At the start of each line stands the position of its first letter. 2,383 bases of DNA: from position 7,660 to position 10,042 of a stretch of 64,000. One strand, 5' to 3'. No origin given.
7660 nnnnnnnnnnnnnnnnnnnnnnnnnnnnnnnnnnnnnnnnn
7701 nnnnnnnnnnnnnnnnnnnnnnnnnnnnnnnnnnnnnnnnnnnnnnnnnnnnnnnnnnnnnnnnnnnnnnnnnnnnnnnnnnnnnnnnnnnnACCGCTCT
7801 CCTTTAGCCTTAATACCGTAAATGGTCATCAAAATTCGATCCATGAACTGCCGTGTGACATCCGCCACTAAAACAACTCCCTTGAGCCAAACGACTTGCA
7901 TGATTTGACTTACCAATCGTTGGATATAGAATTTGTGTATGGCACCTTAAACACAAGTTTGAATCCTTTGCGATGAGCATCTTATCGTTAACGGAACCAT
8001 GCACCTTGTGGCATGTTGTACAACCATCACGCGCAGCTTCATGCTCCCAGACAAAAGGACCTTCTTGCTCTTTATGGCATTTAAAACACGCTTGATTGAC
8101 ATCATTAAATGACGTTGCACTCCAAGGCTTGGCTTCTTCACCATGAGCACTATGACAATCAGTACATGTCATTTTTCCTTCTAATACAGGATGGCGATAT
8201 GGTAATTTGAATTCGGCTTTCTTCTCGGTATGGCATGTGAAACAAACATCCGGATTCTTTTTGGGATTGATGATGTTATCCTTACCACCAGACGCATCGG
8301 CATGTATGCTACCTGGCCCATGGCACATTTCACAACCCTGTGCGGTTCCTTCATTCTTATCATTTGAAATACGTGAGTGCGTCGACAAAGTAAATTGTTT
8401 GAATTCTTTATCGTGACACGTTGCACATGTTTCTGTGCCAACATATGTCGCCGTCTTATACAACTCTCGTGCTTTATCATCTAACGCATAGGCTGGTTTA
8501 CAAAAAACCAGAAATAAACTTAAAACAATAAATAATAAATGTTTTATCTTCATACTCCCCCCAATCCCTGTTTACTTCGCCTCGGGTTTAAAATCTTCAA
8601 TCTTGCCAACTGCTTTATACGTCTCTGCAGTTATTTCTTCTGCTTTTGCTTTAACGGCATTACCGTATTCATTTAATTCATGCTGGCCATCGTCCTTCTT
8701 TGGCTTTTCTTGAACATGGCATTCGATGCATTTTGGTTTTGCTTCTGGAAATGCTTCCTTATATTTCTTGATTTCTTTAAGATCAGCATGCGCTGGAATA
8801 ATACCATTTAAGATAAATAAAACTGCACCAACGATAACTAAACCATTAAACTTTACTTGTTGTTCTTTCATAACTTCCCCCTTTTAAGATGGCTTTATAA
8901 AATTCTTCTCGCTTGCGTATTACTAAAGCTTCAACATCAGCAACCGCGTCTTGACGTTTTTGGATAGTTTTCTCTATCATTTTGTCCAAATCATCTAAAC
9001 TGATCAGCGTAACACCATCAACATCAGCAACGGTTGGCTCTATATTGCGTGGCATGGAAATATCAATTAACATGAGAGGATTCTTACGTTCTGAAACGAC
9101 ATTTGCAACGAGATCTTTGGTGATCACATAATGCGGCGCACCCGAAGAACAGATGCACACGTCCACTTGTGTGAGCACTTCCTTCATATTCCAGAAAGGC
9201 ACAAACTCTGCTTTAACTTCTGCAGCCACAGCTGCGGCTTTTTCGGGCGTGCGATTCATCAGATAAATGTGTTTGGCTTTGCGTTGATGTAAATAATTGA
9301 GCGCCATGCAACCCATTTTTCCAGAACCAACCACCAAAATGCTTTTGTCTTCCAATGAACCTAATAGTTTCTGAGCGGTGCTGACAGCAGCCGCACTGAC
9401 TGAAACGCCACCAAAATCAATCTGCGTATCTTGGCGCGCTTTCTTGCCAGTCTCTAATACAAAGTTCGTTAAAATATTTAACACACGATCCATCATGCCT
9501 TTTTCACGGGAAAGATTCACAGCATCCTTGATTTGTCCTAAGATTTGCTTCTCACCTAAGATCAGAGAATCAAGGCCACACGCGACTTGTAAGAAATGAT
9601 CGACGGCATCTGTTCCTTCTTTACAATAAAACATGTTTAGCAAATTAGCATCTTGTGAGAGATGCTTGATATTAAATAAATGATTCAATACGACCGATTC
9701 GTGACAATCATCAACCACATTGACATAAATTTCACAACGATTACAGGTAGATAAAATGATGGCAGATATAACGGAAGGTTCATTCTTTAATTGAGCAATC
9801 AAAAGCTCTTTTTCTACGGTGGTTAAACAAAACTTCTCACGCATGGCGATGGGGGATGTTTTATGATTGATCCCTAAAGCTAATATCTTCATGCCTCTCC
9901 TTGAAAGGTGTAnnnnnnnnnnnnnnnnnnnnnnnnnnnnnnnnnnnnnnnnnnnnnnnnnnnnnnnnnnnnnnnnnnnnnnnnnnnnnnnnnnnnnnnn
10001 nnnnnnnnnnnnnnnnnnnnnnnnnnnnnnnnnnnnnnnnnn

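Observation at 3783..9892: Complete porin-cytochrome trans-envelope electron conduit co-transcribed with hemA and a hemerythrin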

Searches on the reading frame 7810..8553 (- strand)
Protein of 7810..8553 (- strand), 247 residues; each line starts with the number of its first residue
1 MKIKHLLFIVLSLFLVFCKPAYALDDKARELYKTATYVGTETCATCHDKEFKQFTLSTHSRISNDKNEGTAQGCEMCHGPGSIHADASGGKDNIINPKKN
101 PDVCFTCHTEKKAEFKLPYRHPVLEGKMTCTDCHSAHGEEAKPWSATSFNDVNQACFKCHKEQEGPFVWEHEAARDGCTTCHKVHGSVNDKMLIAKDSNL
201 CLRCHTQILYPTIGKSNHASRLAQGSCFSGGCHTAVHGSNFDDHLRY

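Call 4: search_protein_families(library=pfam, proteins=[window:7810-8553:-], max_evalue=0.01)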
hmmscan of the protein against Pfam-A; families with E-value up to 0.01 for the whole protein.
window:7810-8553:- (247 aa): 6 families
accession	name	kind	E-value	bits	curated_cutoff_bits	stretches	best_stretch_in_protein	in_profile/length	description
PF09699.15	Paired_CXXCH_1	-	1.9e-24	85.5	20.6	3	171-206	1-37/41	Doubled CXXCH motif (Paired_CXXCH_1)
PF14522.11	Cytochrome_C7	-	1.2e-10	41.5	24.8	1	126-183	12-67/67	Cytochrome c7 and related cytochrome c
PF22678.1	Cytochrom_c_NrfB-like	-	1.6e-08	35.4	27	2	59-142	5-73/89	Cytochrome c-type protein NrfB-like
PF14537.11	Cytochrom_c3_2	-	6.4e-07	30.2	25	0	73-161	8-79/79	Cytochrome c3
PF22113.1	Mtrc-MtrF_II-IV_dom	-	5.6e-06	26.4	30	1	35-82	115-167/176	Outer membrane cytochrome MtrC/MtrF-like, domains II/IV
PF02085.21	Cytochrom_CIII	-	0.0021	18.8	22.9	0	42-134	32-101/101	Class III cytochrome C family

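Call 5: search_protein_families(library=ncbifam, proteins=[window:7810-8553:-], max_evalue=0.01)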
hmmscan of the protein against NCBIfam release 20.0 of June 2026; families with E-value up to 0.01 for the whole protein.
window:7810-8553:- (247 aa): 9 families
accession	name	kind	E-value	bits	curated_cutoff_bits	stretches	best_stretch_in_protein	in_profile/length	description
NF041028.1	decahem_GSU2203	exception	2.1e-51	175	325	2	98-215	145-262/317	GSU2203 family decaheme c-type cytochrome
TIGR03508.1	decahem_SO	subfamily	5.9e-51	173.4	192.2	2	92-242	108-257/258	DmsE family decaheme c-type cytochrome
TIGR01905.1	paired_CXXCH_1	subfamily_domain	8.9e-18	63.9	25.2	2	171-207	1-38/41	doubled CXXCH domain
NF008659.0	PRK11659.1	equivalog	1.4e-12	47.7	184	2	24-141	30-149/188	cytochrome c nitrite reductase pentaheme subunit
TIGR03146.1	cyt_nit_nrfB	equivalog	3.1e-09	37.3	166.6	1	139-207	70-143/145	cytochrome c nitrite reductase pentaheme subunit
NF041198.1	UshA_like_PCGU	equivalog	1.3e-07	30.7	275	2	73-113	474-513/519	UshA-like (seleno)protein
NF049875.1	NetB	exception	6.2e-06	26.2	380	1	41-163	73-198/211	Nrf-like electron transfer protein NetB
NF047727.1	4hemeCytCCctA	equivalog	0.00023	21.2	180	0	71-141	37-94/109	tetraheme c-type cytochrome CctA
TIGR04257.1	nanowire_3heme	domain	0.002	18.2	40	0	25-79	8-59/75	c(7)-type cytochrome triheme domain-containing protein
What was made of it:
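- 7810..8553 (-): Octaheme MtrA/DmsE-type cytochrome (247 aa; 7 CX2CH plus a terminal CX4CH). Proposed wire inside the barrel. TIGR03508 gives 173 bits against a cut-off of 192 (call 5).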

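Call 12: search_solved_structures(query=window:7810-8553:-, max_evalue=0.01, show_alignments=2)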
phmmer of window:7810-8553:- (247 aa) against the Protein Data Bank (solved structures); distinct sequences matched with E-value up to 0.01: 5.
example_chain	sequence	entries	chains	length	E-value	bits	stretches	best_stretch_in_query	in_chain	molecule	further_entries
6r2q_A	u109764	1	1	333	8.9e-34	120.2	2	90-241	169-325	Cystathionine beta-synthase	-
2ozy_A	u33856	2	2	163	0.00035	23.2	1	41-163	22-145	Cytochrome c-type protein nrfB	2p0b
6qvm_A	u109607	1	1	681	0.00039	23.1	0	39-164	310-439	Multiheme cytochrome cf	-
6i5b_A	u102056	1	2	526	0.00047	22.8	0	41-119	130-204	Uncharacterized protein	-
28pb_A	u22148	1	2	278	0.00088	21.9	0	41-163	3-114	Cytochrome c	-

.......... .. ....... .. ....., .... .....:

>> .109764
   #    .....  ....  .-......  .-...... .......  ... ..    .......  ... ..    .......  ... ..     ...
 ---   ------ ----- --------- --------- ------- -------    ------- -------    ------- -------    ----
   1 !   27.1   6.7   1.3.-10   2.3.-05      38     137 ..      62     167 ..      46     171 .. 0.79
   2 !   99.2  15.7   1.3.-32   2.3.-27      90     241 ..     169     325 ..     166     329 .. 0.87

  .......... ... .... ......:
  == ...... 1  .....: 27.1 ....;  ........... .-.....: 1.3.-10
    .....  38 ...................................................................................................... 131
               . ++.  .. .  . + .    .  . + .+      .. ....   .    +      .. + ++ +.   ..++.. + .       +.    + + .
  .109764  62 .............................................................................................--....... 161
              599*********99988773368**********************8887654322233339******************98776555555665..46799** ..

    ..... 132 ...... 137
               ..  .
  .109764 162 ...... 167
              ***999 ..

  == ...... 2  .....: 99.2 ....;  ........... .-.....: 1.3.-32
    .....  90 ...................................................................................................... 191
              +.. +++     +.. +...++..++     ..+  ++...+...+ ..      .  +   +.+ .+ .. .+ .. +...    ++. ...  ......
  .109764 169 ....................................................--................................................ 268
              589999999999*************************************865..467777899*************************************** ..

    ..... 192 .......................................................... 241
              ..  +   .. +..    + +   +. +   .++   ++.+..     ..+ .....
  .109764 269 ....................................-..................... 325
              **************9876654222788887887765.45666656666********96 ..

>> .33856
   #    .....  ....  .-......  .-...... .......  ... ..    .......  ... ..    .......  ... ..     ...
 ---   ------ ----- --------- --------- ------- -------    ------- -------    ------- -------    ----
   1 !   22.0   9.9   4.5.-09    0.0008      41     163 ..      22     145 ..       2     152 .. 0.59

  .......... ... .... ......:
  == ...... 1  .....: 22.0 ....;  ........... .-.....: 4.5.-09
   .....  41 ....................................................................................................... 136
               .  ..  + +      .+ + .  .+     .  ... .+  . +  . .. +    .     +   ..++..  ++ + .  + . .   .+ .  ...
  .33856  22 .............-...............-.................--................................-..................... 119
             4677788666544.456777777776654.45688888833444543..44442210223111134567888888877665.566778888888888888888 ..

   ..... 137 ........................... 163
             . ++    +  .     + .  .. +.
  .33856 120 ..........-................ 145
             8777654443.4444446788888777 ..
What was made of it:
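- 7810..8553 (-): phmmer against PDB 6r2q_A (MtrA) gives E 8.9e-34 (call 12).
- On MtrA/DmsE/MtoA/PioA decaheme family (TIGR03508): E 8.9e-34 to 6r2q_A (call 12).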

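Call 54: search_dna_similar(query=window:7810-8553:-, collection=plasmids, mode=protein, max_evalue=1e-8, max_rows=25)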
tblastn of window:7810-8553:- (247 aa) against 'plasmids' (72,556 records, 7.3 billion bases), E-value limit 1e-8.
Records with a match: 1; places in all: 1; records where one place covers at least 80% of the query: 0.
Best place of each record, by identity: <60% 1.
By first word of the organism name: Photobacterium 1.
By predicted mobility (MOB-suite, as given by PLSDB): non-mobilizable 1.
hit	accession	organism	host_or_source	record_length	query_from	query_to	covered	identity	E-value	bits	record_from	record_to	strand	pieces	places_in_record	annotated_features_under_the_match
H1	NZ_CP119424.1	Photobacterium sp. DA100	-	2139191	92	240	60%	36.9%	2e-25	111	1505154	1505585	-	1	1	none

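Call 55: get_annotated_region(hit=H1, flank=6000)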
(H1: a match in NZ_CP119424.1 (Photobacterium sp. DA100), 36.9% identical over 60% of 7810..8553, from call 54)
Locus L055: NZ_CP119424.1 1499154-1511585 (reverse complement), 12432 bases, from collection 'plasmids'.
description: Photobacterium sp. DA100 plasmid pDA100, complete sequence
organism: Photobacterium sp. DA100 (NCBI taxid 3027472)
taxonomy: Bacteria; Pseudomonadota; Gammaproteobacteria; Vibrionales; Vibrionaceae; Photobacterium; Photobacterium sp. DA100
host: -; source: -; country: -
typing (MOB-suite, as given by PLSDB): non-mobilizable
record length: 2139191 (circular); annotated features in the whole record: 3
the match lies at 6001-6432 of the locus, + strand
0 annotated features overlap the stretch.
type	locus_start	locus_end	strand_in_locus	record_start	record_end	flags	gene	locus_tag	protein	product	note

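Call 57: search_protein_families(library=ncbifam, proteins=[L055:3258-5450:+, L055:5506-6462:+, L055:6473-8443:+], max_evalue=0.00001)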
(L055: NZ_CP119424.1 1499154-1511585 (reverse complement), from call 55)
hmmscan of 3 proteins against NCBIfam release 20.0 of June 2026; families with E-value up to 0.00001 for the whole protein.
L055:3258-5450:+ (730 aa): 2 families
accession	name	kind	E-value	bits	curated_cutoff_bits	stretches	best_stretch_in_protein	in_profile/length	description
TIGR03507.1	decahem_SO1788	subfamily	5.2e-117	392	209.3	1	51-724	4-672/672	OmcA/MtrC family decaheme c-type cytochrome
TIGR03153.1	cytochr_NrfH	equivalog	4.4e-06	26.8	134.2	0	200-319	27-133/138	cytochrome c nitrite reductase small subunit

L055:5506-6462:+ (318 aa): 6 families
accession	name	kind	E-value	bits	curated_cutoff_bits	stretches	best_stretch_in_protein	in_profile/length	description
TIGR03508.1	decahem_SO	subfamily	2e-96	322.4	192.2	1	51-311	1-257/258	DmsE family decaheme c-type cytochrome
NF041028.1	decahem_GSU2203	exception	5.1e-64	216.5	325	1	38-282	24-257/317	GSU2203 family decaheme c-type cytochrome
TIGR01905.1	paired_CXXCH_1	subfamily_domain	6.8e-27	93.1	25.2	2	243-278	1-37/41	doubled CXXCH domain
NF008659.0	PRK11659.1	equivalog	3.2e-19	69.4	184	1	11-192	9-177/188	cytochrome c nitrite reductase pentaheme subunit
TIGR03146.1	cyt_nit_nrfB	equivalog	1e-14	55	166.6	1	48-185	7-144/145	cytochrome c nitrite reductase pentaheme subunit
NF049875.1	NetB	exception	9.1e-13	48.5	380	1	25-186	45-199/211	Nrf-like electron transfer protein NetB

L055:6473-8443:+ (656 aa): 1 family
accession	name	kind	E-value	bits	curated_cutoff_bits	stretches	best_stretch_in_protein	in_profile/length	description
TIGR03509.1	OMP_MtrB_PioB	subfamily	3.7e-165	551.1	240.05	1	50-655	1-661/662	MtrB/PioB family decaheme-associated outer membrane protein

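Call 58: find_homologous_proteins(query=L055:6473-8443:+, max_evalue=0.00001)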
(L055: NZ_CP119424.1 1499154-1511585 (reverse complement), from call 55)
Query L055:6473-8443:+ (656 aa): 69 proteins with E <= 0.00001 among 8000 candidates.
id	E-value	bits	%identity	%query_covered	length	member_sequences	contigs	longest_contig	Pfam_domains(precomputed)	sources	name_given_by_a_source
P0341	0.0e+0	1451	95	100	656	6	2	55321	PF11854.15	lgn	-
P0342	0.0e+0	1011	64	100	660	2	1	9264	PF11854.15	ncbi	-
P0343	4.7e-263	893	57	100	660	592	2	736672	PF11854.15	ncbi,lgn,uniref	ncbi:MtrB/PioB family decaheme-associated outer membrane protein [Vibrio vulnificus]|uniref:MtrB/Pio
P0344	1.4e-254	865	56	100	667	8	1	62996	PF11854.15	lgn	-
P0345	1.8e-252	858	56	100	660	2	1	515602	PF11854.15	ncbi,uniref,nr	ncbi:MtrB/PioB family decaheme-associated outer membrane protein [Vibrio sp. CAU 1672]|uniref:MtrB/P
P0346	3.2e-248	844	56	100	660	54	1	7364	PF11854.15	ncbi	-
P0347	1.2e-244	833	55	100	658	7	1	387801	PF11854.15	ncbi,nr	ncbi:MtrB/PioB family decaheme-associated outer membrane protein [Vibrio alginolyticus]|nr:MtrB/PioB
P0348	3.4e-243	828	54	100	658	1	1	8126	PF11854.15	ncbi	-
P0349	1.6e-242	826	55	100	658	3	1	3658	PF11854.15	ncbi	-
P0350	7.6e-242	823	54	100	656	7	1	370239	PF11854.15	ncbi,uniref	ncbi:MtrB/PioB family decaheme-associated outer membrane protein [Vibrio mediterranei]|uniref:MtrB/P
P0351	1.4e-241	822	55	100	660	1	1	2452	PF11854.15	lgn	-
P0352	5.4e-241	820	54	100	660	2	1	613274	PF11854.15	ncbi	ncbi:MtrB/PioB family decaheme-associated outer membrane protein [Vibrio sp. FJH11]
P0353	3.1e-240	818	53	100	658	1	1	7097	PF11854.15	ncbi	-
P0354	1.2e-239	816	54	100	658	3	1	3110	PF11854.15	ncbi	-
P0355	7.9e-235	800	52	100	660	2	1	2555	PF11854.15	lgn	-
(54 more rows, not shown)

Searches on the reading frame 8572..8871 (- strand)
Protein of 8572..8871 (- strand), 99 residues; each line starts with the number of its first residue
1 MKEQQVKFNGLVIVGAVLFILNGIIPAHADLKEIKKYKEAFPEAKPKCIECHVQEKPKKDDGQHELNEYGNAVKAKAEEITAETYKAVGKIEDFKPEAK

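Call 4: search_protein_families(library=pfam, proteins=[window:8572-8871:-], max_evalue=0.01)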
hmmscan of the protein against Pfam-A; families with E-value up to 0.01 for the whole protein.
window:8572-8871:- (99 aa): 1 family
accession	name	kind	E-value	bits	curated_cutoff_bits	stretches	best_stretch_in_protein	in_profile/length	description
PF09526.16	DUF2387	-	0.0035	17.8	25.9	1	19-77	5-62/72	Probable metal-binding protein (DUF2387)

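Call 5: search_protein_families(library=ncbifam, proteins=[window:8572-8871:-], max_evalue=0.01)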
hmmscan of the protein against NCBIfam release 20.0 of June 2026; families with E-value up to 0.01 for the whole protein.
window:8572-8871:- (99 aa): 0 families

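Call 36: search_solved_structures(query=window:8572-8871:-, max_evalue=10, show_alignments=2)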
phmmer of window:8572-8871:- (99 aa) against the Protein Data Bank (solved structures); distinct sequences matched with E-value up to 10: 1.
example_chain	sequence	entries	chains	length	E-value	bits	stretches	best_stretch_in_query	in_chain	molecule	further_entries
1wzc_A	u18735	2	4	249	0.0098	19.4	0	62-94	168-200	Mannosyl-3-phosphoglycerate phosphatase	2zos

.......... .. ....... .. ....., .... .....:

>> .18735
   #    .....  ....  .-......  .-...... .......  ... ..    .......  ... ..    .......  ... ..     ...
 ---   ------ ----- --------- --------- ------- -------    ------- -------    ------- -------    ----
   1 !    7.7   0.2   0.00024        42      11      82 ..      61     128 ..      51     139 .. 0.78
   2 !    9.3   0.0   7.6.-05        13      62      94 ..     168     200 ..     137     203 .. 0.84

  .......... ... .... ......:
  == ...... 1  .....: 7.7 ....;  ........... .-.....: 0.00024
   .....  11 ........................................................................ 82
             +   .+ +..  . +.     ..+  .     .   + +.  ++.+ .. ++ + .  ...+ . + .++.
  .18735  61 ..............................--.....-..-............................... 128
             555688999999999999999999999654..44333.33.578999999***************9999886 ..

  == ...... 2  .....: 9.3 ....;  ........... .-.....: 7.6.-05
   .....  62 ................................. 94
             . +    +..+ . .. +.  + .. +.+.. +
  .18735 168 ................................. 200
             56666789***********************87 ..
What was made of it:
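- On MtoD (monoheme periplasmic cytochrome of the Mto cluster): phmmer of the 99-aa protein against all PDB chains found no cytochrome at E <= 10 (call 36).
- Closest known: MtoA-MtoB-MtoD-CymA of Sideroxydans/Gallionella and PioAB of Rhodopseudomonas. Different: The monoheme shows no detectable similarity to any solved chain, so none to MtoD if its structure is in the PDB copy (call 36).
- The monoheme shows no similarity to any solved chain, so none to MtoD if its structure is in the PDB copy (call 36).
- Tried and rejected: No similarity to any solved chain (call 36).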

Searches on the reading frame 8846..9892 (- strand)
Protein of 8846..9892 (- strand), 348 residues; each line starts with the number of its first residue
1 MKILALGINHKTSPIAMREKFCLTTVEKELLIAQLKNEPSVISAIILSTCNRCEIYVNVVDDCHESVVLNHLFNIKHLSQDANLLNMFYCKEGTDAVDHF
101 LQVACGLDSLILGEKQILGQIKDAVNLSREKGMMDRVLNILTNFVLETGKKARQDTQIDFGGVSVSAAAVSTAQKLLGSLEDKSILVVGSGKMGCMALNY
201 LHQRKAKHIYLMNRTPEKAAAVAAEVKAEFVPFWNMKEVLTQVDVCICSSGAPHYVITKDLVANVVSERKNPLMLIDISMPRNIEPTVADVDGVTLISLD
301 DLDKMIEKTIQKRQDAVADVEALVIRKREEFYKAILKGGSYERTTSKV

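Call 4: search_protein_families(library=pfam, proteins=[window:8846-9892:-], max_evalue=0.01)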
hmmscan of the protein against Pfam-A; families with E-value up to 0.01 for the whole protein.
window:8846-9892:- (348 aa): 9 families
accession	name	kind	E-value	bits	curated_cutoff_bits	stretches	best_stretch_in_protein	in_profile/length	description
PF05201.20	GlutR_N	-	6.1e-42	143.4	27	1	6-156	1-151/151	Glutamyl-tRNAGlu reductase, N-terminal domain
PF01488.26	Shikimate_DH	-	1.7e-37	129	24.3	1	172-304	2-137/138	Shikimate / quinate 5-dehydrogenase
PF01408.29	GFO_IDH_MocA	-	6.8e-07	30.4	24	1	184-264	2-85/120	Oxidoreductase family, NAD-binding Rossmann fold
PF16912.11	Glu_dehyd_C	-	0.00029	20.8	34.9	1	164-257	11-114/211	Glucose dehydrogenase C-terminus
PF03435.24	Sacchrp_dh_NADP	-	0.0003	21.6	25.1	1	185-227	1-45/129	Saccharopine dehydrogenase NADP binding domain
PF03807.23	F420_oxidored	-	0.00049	21.1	21.6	1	185-279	2-92/94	NADP oxidoreductase coenzyme F420-dependent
PF21799.2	MurD-like_N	-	0.002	18.8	27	0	183-252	1-69/88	Mur ligase MurD-like, N-terminal domain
PF02558.23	ApbA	-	0.0028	17.7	22.2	1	185-223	1-37/150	Ketopantoate reductase PanE/ApbA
PF13241.12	NAD_binding_7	-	0.0049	17.9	22.1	0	179-251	4-70/104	Putative NAD(P)-binding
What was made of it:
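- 8846..9892 (-): hemA, glutamyl-tRNA reductase, short form (348 aa). It is the first gene of the tight array and supplies the committed step of heme synthesis. GlutR_N and Shikimate_DH domains are present (call 4).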

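Call 5: search_protein_families(library=ncbifam, proteins=[window:8846-9892:-], max_evalue=0.01)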
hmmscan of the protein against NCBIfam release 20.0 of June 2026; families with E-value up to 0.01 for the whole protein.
window:8846-9892:- (348 aa): 20 families
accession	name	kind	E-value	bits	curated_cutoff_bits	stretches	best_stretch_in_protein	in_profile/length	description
TIGR01035.1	hemA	equivalog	6.6e-101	338.2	209.55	1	3-334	1-332/416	glutamyl-tRNA reductase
NF000744.0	PRK00045.1-3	equivalog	2e-89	300.5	429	1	1-333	1-339/447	glutamyl-tRNA reductase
NF010548.0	PRK13940.1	equivalog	2.7e-49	168.2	469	1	1-332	1-326/414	glutamyl-tRNA reductase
NF000750.0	PRK00045.3-4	equivalog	4.9e-46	157.6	289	1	3-334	3-331/439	glutamyl-tRNA reductase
NF000752.0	PRK00045.4-2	equivalog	5.4e-37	127.9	381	1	45-337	48-316/412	glutamyl-tRNA reductase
NF000751.1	PRK00045.4-1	equivalog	3.8e-29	102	478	1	44-330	47-312/426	glutamyl-tRNA reductase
NF001909.0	PRK00676.1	equivalog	3.7e-15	55.8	478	1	6-320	6-301/338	glutamyl-tRNA reductase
NF004793.0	PRK06141.1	equivalog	2.6e-08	33.2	322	1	140-262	81-209/314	bifunctional Delta(1)-pyrroline-2-carboxylate/Delta(1)-piperideine-2-carboxylate reductase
NF006162.0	PRK08306.1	equivalog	2.2e-05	23.9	261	1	180-278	152-242/297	dipicolinate synthase subunit DpsA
NF001310.0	PRK00258.1-2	equivalog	6.6e-05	22.2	221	1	178-250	117-194/279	shikimate dehydrogenase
NF001319.0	PRK00258.3-3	equivalog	0.00011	21.3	252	1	173-248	113-190/279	shikimate dehydrogenase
TIGR01809.1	Shik-DH-AROM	equivalog_domain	0.00015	21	196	1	143-231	90-174/282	shikimate dehydrogenase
TIGR00507.1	aroE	equivalog_domain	0.00019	20.7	200.2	1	174-250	109-186/270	shikimate dehydrogenase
TIGR01470.1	cysG_Nterm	subfamily_domain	0.0002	21.1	62.3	0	179-250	6-77/205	siroheme synthase, N-terminal domain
NF006379.0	PRK08618.1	equivalog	0.0026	17.1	417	1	168-258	113-208/326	ornithine cyclodeaminase family protein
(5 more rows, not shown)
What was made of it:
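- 8846..9892 (-): TIGR01035 gives 338 bits against a cut-off of 210 and matches model positions 1-332 of 416, so the C-terminal domain is missing (call 5).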
